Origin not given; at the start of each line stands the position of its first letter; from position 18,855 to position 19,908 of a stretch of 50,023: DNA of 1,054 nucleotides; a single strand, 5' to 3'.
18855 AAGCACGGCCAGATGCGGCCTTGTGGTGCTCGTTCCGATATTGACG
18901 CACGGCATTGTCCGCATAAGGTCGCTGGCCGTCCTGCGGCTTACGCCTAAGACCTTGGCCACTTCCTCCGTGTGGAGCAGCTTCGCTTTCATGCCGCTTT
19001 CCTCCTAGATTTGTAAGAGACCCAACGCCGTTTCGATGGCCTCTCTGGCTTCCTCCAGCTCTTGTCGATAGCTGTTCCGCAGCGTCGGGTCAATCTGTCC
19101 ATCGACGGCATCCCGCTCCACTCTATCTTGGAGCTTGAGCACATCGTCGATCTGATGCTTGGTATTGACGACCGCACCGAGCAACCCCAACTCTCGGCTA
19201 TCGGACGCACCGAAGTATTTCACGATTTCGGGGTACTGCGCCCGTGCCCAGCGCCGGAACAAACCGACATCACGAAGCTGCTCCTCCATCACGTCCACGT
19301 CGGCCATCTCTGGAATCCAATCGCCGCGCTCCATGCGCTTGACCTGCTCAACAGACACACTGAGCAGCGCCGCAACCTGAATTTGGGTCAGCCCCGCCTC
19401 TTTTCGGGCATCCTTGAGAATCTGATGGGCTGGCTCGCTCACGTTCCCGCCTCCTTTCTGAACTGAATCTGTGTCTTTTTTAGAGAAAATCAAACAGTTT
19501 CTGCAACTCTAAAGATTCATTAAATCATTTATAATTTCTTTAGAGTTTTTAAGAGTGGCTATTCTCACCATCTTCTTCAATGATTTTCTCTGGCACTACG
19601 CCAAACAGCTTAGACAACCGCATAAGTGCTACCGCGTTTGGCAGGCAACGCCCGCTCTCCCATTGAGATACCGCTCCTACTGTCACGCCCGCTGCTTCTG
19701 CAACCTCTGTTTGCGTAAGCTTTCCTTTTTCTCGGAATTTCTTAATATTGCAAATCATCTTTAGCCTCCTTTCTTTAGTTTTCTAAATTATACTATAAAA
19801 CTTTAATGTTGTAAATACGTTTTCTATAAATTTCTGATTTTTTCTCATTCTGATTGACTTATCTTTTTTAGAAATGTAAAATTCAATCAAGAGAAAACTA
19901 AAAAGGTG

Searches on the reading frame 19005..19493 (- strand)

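Call 6: search_protein_families(library=pfam, proteins=[window:19005-19493:-], max_evalue=0.01)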
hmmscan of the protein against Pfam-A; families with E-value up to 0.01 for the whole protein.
window:19005-19493:- (162 aa): 4 families
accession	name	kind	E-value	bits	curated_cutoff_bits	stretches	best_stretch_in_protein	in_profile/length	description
PF13560.12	HTH_31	-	1e-07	32.6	27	1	26-68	6-49/64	Helix-turn-helix domain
PF01381.28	HTH_3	-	4e-07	30.4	23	1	26-58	1-33/55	Helix-turn-helix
PF13413.12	HTH_25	-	4.6e-05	23.6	24.6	1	25-59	1-35/62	Helix-turn-helix domain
PF04545.22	Sigma70_r4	-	0.0046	16.9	24.1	1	24-56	11-42/50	Sigma-70, region 4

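Call 106: search_protein_families(library=padloc, proteins=[window:19005-19493:-], max_evalue=0.00001)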
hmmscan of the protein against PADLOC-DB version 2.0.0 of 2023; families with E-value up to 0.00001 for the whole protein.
window:19005-19493:- (162 aa): 0 families

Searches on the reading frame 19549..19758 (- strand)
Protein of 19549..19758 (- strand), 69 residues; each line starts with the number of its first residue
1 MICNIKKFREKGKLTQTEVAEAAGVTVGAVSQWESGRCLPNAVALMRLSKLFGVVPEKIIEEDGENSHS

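Call 6: search_protein_families(library=pfam, proteins=[window:19549-19758:-], max_evalue=0.01)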
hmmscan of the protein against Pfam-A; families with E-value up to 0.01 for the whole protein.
window:19549-19758:- (69 aa): 10 families
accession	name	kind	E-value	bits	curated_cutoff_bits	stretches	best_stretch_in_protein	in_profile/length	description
PF01381.28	HTH_3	-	5.1e-13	49.3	23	1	5-54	1-50/55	Helix-turn-helix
PF13560.12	HTH_31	-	1.6e-09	38.4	27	1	6-57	7-59/64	Helix-turn-helix domain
PF12844.13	HTH_19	-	4e-08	33.5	30.2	1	4-61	3-60/64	Helix-turn-helix domain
PF15731.11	MqsA_antitoxin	-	4.7e-06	27.2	30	1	4-58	73-126/131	Antitoxin component of bacterial toxin-antitoxin system, MqsA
PF14549.12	P22_Cro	-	0.0004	20.5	30.2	1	16-40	12-34/60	DNA-binding transcriptional regulator Cro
PF13443.12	HTH_26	-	0.00041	21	22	1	4-61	1-59/63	Cro/C1-type HTH DNA-binding domain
PF22495.2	HTH_92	-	0.0019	17.9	27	1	7-45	2-40/45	RsaL-like HTH domain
PF04545.22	Sigma70_r4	-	0.0027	17.6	24.1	1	12-34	19-41/50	Sigma-70, region 4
PF15943.11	YdaS_toxin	-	0.0065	16.7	30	1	16-38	11-33/65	Bacterial toxin YdaS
PF13412.12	HTH_24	-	0.0076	16.2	21.9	0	9-31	13-35/48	Winged helix-turn-helix DNA-binding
